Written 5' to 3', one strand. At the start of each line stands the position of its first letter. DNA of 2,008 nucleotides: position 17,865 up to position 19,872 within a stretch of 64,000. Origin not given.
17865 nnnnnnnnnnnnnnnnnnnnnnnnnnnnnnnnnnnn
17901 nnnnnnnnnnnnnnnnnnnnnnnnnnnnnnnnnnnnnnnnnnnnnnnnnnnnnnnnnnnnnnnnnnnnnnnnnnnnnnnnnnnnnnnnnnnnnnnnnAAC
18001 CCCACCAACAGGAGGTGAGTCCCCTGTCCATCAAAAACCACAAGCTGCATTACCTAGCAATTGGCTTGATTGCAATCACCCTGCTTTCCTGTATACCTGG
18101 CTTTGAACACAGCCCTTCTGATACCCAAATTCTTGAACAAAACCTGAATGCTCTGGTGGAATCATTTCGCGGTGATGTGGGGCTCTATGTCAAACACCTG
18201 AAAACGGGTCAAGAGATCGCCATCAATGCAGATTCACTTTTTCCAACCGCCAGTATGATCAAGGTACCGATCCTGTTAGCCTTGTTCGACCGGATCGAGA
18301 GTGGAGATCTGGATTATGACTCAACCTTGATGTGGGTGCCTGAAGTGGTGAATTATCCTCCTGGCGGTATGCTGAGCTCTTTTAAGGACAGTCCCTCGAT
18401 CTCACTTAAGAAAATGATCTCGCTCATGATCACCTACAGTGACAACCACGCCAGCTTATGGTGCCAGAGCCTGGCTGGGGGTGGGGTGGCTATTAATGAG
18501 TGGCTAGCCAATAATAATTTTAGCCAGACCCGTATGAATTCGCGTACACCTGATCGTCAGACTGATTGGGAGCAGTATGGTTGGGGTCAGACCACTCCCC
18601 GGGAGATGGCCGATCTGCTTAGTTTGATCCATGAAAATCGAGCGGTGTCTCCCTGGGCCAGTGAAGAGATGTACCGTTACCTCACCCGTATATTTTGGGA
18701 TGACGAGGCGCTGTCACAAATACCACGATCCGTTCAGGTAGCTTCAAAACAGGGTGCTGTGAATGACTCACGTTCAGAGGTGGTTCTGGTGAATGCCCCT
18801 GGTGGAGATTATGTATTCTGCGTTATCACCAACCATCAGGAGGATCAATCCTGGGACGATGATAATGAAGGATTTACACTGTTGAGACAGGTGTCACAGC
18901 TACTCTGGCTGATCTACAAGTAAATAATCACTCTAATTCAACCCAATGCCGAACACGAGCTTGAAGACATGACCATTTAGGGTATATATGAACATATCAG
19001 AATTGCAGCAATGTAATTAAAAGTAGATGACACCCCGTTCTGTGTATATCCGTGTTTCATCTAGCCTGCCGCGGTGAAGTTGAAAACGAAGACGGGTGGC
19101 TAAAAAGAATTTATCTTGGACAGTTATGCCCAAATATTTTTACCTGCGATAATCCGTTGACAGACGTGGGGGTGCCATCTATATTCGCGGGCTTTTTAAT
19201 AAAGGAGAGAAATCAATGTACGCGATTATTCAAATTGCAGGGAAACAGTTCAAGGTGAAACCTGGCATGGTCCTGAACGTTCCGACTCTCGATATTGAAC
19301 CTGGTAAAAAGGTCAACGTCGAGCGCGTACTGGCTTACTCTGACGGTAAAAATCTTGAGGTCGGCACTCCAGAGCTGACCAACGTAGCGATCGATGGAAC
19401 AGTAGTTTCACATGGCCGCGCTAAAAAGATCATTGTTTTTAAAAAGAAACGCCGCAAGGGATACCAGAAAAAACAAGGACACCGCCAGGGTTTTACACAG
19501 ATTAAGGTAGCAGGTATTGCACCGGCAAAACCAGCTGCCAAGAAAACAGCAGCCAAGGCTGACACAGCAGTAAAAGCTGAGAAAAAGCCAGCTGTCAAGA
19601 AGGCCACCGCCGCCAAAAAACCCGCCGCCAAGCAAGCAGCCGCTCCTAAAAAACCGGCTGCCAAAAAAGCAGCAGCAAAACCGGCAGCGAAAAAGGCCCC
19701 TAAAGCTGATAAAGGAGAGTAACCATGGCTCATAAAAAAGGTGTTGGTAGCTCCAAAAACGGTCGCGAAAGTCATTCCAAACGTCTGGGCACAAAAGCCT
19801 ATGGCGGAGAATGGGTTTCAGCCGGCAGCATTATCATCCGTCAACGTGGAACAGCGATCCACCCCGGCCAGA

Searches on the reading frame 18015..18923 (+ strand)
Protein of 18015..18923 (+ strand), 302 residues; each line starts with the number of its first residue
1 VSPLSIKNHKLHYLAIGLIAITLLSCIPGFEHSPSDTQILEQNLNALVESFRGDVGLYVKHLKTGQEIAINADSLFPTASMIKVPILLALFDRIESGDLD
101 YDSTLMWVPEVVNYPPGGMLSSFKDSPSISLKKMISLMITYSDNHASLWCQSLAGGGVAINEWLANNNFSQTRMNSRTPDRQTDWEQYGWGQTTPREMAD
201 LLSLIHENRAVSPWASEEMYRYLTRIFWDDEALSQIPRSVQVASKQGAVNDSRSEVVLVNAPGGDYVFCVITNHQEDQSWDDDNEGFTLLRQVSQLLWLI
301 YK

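Call 33: search_protein_families(library=pfam, proteins=[window:18015-18923:+], max_evalue=0.001)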
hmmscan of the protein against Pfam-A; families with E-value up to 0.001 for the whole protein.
window:18015-18923:+ (302 aa): 2 families
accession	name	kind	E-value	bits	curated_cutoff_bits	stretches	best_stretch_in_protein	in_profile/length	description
PF13354.11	Beta-lactamase2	-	8.5e-48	163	22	1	56-272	1-214/214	Beta-lactamase enzyme family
PF00144.29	Beta-lactamase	-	0.00015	21.5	27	0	55-110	15-85/329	Beta-lactamase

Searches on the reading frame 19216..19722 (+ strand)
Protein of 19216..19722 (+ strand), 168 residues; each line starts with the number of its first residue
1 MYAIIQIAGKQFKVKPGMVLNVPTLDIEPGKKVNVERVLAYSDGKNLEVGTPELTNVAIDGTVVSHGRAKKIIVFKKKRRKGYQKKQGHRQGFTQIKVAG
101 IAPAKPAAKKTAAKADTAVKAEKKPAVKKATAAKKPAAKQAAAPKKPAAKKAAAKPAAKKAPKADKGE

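Call 33: search_protein_families(library=pfam, proteins=[window:19216-19722:+], max_evalue=0.001)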
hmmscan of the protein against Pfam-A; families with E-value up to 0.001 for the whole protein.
window:19216-19722:+ (168 aa): 2 families
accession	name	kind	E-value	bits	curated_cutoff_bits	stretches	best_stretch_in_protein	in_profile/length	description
PF00829.26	Ribosomal_L21p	-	1.7e-34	118.4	27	1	1-101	1-99/99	Ribosomal prokaryotic L21 protein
PF07382.16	HC2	-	0.00029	21.5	40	1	61-163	32-151/194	Histone H1-like nucleoprotein HC2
